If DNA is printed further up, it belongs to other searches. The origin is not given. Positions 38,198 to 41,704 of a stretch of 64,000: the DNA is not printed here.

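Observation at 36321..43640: Glycine dehydrogenase gene bracketed by two ~1.5-kb, near-identical direct repeats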

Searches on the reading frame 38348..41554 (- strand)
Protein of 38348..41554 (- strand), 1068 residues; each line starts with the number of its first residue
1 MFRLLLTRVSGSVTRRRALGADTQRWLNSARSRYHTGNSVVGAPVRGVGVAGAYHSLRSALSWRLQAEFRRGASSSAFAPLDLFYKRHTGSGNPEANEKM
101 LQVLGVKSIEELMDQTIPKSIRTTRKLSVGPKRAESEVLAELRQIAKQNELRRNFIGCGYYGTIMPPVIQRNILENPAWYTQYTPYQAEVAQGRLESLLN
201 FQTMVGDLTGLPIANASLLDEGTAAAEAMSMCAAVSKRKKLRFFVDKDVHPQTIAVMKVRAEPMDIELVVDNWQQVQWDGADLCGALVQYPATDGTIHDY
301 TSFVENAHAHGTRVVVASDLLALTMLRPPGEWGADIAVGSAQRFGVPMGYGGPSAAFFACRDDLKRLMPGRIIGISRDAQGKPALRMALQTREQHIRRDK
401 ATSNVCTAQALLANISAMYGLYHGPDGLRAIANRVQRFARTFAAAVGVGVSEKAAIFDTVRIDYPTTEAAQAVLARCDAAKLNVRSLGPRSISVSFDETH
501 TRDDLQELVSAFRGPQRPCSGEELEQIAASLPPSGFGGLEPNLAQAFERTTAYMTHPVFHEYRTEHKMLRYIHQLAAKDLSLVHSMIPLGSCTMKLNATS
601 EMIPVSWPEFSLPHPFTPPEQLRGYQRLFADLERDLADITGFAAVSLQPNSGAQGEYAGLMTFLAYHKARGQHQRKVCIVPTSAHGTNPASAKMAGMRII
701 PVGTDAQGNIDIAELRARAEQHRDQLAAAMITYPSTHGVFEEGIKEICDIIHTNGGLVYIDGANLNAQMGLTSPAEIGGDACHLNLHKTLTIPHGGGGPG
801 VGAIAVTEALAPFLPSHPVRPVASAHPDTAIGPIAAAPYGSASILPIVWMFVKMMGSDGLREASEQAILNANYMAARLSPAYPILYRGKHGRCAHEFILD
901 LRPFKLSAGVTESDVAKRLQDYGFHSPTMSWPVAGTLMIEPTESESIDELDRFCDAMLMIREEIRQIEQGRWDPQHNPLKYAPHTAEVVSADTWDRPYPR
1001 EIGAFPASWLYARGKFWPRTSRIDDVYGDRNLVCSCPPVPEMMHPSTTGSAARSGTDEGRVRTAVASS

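Call 6: search_protein_families(library=pfam, proteins=[window:38348-41554:-], max_evalue=0.01)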
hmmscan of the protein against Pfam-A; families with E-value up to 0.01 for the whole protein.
window:38348-41554:- (1068 aa): 4 families
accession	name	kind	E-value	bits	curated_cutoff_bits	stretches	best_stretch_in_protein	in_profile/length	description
PF02347.22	GDC-P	-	3.2e-187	623.1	26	2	87-512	2-429/429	Glycine cleavage system P-protein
PF21478.3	GcvP2_C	-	1.1e-58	196.9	27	1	863-984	1-122/122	Glycine dehydrogenase, C-terminal domain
PF01212.27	Beta_elim_lyase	-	8.2e-06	25.8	27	1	624-793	29-204/288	Beta-eliminating lyase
PF00266.25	Aminotran_5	-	1e-05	25.1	21.5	1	672-814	86-221/371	Aminotransferase class-V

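Call 8: find_encoding_contigs(protein=window:38348-41554:-, flank=10000, max_places=10)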
Protein window:38348-41554:- (1068 aa): no gene with exactly this product is on record in the collection.

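Call 9: find_homologous_proteins(query=window:38348-41554:-, max_evalue=1e-50)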
Query window:38348-41554:- (1068 aa): 8000 proteins with E <= 1e-50 among 8000 candidates; the best 120 are listed.
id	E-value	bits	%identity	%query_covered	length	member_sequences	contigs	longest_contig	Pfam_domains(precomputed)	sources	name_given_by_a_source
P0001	0.0e+0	2459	100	100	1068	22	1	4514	PF02347.23,PF21478.4,PF00266.26,PF01212.28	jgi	-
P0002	0.0e+0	2064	89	93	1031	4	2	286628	PF02347.23,PF21478.4,PF01212.28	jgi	jgi:glycine dehydrogenase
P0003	0.0e+0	1745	75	93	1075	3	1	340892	PF02347.23,PF21478.4,PF01212.28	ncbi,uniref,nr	ncbi:hypothetical protein CDCA_CDCA14G3907 [Cyanidium caldarium]|uniref:Glycine cleavage system P pr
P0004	0.0e+0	1413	63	90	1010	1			PF02347.23,PF21478.4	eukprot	eukprot:Plantae.Rhodophyta-Purpureofilum_apyrenoidigerum.ctg5152.p1 GENE.Plantae.Rhodophyta-Purpureo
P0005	0.0e+0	1412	64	90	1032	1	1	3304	PF02347.23,PF21478.4,PF00266.26,PF01212.28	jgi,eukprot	eukprot:CAMPEP_0198325016 /NCGR_PEP_ID=MMETSP1450-20131203/12864_1 /TAXON_ID=753684 ORGANISM="Madaga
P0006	0.0e+0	1404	63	91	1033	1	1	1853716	PF02347.23,PF21478.4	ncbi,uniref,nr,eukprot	ncbi:Glycine dehydrogenase (decarboxylating), mitochondrial [Porphyridium purpureum]|uniref:Glycine 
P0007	0.0e+0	1404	62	91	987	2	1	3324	PF02347.23,PF21478.4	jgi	-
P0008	0.0e+0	1402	62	90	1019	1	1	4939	PF02347.23,PF21478.4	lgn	-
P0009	0.0e+0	1402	62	91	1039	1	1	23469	PF02347.23,PF21478.4,PF01212.28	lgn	-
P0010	0.0e+0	1398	61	92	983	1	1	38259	PF02347.23,PF21478.4,PF01212.28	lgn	-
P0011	0.0e+0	1396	61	94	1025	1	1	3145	PF02347.23,PF21478.4,PF01212.28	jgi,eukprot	eukprot:CAMPEP_0185838588 /NCGR_PEP_ID=MMETSP1353-20130828/13280_1 /TAXON_ID=1077150 /ORGANISM="Eryt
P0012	0.0e+0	1393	62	91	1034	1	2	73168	PF02347.23,PF21478.4,PF01212.28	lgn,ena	-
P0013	0.0e+0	1391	62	90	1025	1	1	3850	PF02347.23,PF21478.4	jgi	-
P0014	0.0e+0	1390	60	95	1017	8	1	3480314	PF02347.23,PF21478.4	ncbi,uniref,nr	ncbi:hypothetical protein NDN08_007597 [Rhodosorus marinus]|uniref:Glycine cleavage system P protein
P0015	0.0e+0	1387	61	90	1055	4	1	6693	PF02347.23,PF21478.4,PF01212.28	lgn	-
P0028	0.0e+0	1373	61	91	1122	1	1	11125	PF02347.23,PF21478.4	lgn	-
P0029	0.0e+0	1373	61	91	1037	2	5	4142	PF02347.23,PF21478.4,PF01212.28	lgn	-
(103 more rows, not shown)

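Call 10: find_encoding_contigs(protein=P0001, flank=10000, max_places=10)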
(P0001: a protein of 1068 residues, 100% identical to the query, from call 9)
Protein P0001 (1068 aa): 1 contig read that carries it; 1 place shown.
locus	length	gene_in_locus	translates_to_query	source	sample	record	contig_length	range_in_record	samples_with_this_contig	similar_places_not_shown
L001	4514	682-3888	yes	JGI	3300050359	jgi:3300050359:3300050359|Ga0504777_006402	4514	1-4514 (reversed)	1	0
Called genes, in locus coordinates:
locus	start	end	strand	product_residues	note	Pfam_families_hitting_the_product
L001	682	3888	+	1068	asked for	PF02347:GDC-P, PF00266:Aminotran_5 (faint), PF02347:GDC-P, PF01212:Beta_elim_lyase (weak), PF21478:GcvP2_C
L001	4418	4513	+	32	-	?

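Call 11: find_encoding_contigs(protein=P0002, flank=10000, max_places=10)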
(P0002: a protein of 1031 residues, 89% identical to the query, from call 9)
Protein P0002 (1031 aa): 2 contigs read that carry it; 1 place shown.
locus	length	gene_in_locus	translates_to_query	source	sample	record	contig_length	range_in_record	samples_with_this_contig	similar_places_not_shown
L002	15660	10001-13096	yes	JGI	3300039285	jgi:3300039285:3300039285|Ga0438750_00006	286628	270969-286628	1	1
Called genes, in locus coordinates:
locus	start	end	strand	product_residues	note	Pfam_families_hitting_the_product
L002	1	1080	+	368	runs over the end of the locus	PF04055:Radical_SAM, PF06463:Mob_synth_C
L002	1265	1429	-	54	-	-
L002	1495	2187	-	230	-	PF00181:Ribosomal_L2_N, PF03947:Ribosomal_L2_C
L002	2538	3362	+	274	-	PF04446:Thg1, PF14413:Thg1C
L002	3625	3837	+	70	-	-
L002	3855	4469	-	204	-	-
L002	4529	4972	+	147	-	PF00861:Ribosomal_L18p (weak)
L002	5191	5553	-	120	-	-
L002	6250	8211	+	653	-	PF02374:ArsA_ATPase, PF10609:ParA (faint), PF01656:CbiA (weak), PF02374:ArsA_ATPase, PF13614:AAA_31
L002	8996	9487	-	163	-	-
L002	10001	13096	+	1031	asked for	PF02347:GDC-P, PF01212:Beta_elim_lyase (weak), PF21478:GcvP2_C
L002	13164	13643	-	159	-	-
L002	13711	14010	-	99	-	-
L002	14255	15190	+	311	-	PF25790:BCD1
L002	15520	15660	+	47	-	?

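Call 12: find_encoding_contigs(protein=P0003, flank=10000, max_places=4)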
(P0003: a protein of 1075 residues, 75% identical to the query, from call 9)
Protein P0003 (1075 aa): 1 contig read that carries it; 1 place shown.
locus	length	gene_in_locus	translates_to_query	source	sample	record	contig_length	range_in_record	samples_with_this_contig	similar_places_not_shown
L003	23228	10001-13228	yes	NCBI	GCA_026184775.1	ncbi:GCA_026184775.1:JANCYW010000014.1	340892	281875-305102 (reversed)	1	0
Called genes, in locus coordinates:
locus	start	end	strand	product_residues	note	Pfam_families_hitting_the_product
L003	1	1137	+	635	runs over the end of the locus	PF02727:Cu_amine_oxidN2 (weak), PF21994:AGAO-like_N2 (faint), PF02728:Cu_amine_oxidN3, PF01179:Cu_amine_oxid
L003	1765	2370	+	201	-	-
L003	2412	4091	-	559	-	-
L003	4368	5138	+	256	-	PF00181:Ribosomal_L2_N, PF03947:Ribosomal_L2_C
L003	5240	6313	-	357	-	PF04055:Radical_SAM, PF06463:Mob_synth_C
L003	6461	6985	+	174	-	PF00861:Ribosomal_L18p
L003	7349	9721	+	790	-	PF03308:MeaB (faint), PF24883:NPHP3_N (faint), PF01656:CbiA, PF02374:ArsA_ATPase, PF13614:AAA_31, PF01656:CbiA, PF02374:ArsA_ATPase, PF13614:AAA_31, +9 more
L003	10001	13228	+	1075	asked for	PF02347:GDC-P, PF01212:Beta_elim_lyase (weak), PF21478:GcvP2_C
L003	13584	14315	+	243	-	-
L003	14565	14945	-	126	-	PF02672:CP12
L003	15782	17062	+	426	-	-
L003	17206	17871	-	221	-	-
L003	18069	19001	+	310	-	-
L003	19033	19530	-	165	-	PF01592:NifU_N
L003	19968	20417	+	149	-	-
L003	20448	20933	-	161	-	-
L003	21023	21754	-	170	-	PF00808:CBFD_NFYB_HMF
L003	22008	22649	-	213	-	-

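Call 16: list_cluster_members(proteins=[P0001, P0002])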
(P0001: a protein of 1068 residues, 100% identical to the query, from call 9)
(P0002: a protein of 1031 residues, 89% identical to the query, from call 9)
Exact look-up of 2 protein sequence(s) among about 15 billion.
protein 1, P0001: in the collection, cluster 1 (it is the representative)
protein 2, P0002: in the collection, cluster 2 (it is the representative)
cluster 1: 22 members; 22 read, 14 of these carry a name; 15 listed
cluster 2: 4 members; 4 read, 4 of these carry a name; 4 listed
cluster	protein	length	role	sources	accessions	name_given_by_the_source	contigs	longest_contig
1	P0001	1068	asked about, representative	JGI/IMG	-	-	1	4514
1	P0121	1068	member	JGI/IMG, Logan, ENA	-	glycine dehydrogenase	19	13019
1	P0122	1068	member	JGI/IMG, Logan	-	glycine dehydrogenase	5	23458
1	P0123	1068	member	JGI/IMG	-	glycine dehydrogenase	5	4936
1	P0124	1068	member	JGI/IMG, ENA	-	glycine dehydrogenase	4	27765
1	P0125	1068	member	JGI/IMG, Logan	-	glycine dehydrogenase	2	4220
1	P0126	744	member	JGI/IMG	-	glycine dehydrogenase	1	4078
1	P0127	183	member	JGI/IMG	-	hypothetical protein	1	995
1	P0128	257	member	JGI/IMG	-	glycine dehydrogenase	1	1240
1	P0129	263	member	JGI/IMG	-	glycine dehydrogenase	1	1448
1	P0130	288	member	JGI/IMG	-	glycine cleavage system pyridoxal-binding protein P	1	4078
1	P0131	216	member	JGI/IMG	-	hypothetical protein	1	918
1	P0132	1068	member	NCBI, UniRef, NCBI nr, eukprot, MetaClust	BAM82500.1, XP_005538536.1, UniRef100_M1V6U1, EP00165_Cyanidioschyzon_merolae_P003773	glycine dehydrogenase, mitochondrial precursor [Cyanidioschyzon merolae strain 10D] | Glycine cleavage system P protein n=1 Tax=Cyanidioschyzon merolae (strain NIES-3377 / ... | XP_005538536.1 glycine dehydrogenase, mitochondrial precursor [Cyanidioschyzon merolae ...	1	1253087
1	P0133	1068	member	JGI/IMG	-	glycine dehydrogenase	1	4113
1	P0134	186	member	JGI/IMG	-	hypothetical protein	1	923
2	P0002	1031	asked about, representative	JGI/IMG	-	glycine dehydrogenase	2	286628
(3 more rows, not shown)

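Call 18: find_encoding_contigs(protein=P0132, flank=10000, max_places=4)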
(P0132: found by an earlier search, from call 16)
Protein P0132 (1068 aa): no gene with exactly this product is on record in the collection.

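Call 19: find_encoding_contigs(protein=P0124, flank=10000, max_places=6)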
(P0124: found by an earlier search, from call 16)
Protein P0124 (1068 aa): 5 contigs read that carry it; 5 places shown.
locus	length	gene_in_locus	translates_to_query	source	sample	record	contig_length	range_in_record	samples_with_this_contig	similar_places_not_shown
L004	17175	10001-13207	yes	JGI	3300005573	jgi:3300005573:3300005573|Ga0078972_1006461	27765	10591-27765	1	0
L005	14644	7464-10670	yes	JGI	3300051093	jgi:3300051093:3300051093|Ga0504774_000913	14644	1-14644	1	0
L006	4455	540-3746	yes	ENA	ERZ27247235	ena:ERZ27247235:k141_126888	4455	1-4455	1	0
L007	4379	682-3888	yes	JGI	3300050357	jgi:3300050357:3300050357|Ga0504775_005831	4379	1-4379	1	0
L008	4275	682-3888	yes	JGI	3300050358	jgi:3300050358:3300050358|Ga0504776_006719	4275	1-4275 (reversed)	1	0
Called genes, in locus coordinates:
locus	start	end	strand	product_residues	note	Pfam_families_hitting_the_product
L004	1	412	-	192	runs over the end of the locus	-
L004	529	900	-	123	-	-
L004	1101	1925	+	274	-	PF04446:Thg1, PF14413:Thg1C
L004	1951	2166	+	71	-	-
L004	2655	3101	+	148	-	PF00861:Ribosomal_L18p (faint)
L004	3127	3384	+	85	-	-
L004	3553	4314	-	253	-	-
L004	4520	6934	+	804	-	PF03308:MeaB (faint), PF25199:nSTAND_NTPase5 (faint), PF01656:CbiA, PF02374:ArsA_ATPase, PF13614:AAA_31, PF01656:CbiA (weak), PF02374:ArsA_ATPase, PF13614:AAA_31, +6 more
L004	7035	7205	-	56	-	-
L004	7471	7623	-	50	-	-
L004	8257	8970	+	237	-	-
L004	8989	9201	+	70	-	-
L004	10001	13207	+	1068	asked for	PF02347:GDC-P, PF00266:Aminotran_5 (faint), PF02347:GDC-P, PF01212:Beta_elim_lyase (weak), PF21478:GcvP2_C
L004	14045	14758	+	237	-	-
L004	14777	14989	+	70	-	-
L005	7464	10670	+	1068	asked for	PF02347:GDC-P, PF00266:Aminotran_5 (faint), PF02347:GDC-P, PF01212:Beta_elim_lyase (weak), PF21478:GcvP2_C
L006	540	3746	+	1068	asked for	PF02347:GDC-P, PF00266:Aminotran_5 (faint), PF02347:GDC-P, PF01212:Beta_elim_lyase (weak), PF21478:GcvP2_C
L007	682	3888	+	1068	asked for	PF02347:GDC-P, PF00266:Aminotran_5 (faint), PF02347:GDC-P, PF01212:Beta_elim_lyase (weak), PF21478:GcvP2_C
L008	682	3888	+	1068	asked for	PF02347:GDC-P, PF00266:Aminotran_5 (faint), PF02347:GDC-P, PF01212:Beta_elim_lyase (weak), PF21478:GcvP2_C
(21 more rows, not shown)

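Call 49: find_encoding_contigs(protein=P0122, flank=10000, max_places=8)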
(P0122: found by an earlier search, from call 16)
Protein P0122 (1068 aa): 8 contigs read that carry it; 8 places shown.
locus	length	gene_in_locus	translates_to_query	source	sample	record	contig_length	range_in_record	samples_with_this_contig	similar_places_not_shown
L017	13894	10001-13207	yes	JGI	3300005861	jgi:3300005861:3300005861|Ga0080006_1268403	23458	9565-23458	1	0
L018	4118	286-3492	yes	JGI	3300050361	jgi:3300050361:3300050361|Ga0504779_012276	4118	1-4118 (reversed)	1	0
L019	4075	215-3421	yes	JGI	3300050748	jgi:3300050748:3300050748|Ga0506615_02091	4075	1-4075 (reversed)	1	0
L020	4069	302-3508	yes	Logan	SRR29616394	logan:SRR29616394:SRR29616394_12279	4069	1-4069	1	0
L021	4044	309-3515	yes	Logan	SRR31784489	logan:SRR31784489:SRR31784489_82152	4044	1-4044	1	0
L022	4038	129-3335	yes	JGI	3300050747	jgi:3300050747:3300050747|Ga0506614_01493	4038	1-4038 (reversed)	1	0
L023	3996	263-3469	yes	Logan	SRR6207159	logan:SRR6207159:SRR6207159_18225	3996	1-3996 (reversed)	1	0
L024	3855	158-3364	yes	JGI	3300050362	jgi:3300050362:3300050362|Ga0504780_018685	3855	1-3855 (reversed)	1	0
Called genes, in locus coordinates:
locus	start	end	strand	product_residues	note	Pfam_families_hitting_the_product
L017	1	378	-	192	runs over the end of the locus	-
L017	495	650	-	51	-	-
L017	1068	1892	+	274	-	PF04446:Thg1, PF14413:Thg1C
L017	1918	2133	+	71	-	-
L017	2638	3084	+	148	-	PF00861:Ribosomal_L18p (faint)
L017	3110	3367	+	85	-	-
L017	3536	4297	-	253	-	-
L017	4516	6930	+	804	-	PF03308:MeaB (faint), PF25199:nSTAND_NTPase5 (faint), PF01656:CbiA, PF02374:ArsA_ATPase, PF13614:AAA_31, PF01656:CbiA (weak), PF02374:ArsA_ATPase, PF13614:AAA_31, +6 more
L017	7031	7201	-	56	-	-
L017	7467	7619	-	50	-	-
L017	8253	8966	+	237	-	-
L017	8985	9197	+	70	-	-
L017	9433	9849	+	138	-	-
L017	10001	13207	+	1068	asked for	PF02347:GDC-P, PF00266:Aminotran_5 (faint), PF02347:GDC-P, PF01212:Beta_elim_lyase (weak), PF21478:GcvP2_C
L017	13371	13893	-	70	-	?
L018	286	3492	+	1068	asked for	PF02347:GDC-P, PF00266:Aminotran_5 (faint), PF02347:GDC-P, PF01212:Beta_elim_lyase (weak), PF21478:GcvP2_C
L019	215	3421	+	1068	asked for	PF02347:GDC-P, PF00266:Aminotran_5 (faint), PF02347:GDC-P, PF01212:Beta_elim_lyase (weak), PF21478:GcvP2_C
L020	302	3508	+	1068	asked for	PF02347:GDC-P, PF00266:Aminotran_5 (faint), PF02347:GDC-P, PF01212:Beta_elim_lyase (weak), PF21478:GcvP2_C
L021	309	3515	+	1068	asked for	PF02347:GDC-P, PF00266:Aminotran_5 (faint), PF02347:GDC-P, PF01212:Beta_elim_lyase (weak), PF21478:GcvP2_C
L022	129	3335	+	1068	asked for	PF02347:GDC-P, PF00266:Aminotran_5 (faint), PF02347:GDC-P, PF01212:Beta_elim_lyase (weak), PF21478:GcvP2_C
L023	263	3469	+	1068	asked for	PF02347:GDC-P, PF00266:Aminotran_5 (faint), PF02347:GDC-P, PF01212:Beta_elim_lyase (weak), PF21478:GcvP2_C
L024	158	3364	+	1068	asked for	PF02347:GDC-P, PF00266:Aminotran_5 (faint), PF02347:GDC-P, PF01212:Beta_elim_lyase (weak), PF21478:GcvP2_C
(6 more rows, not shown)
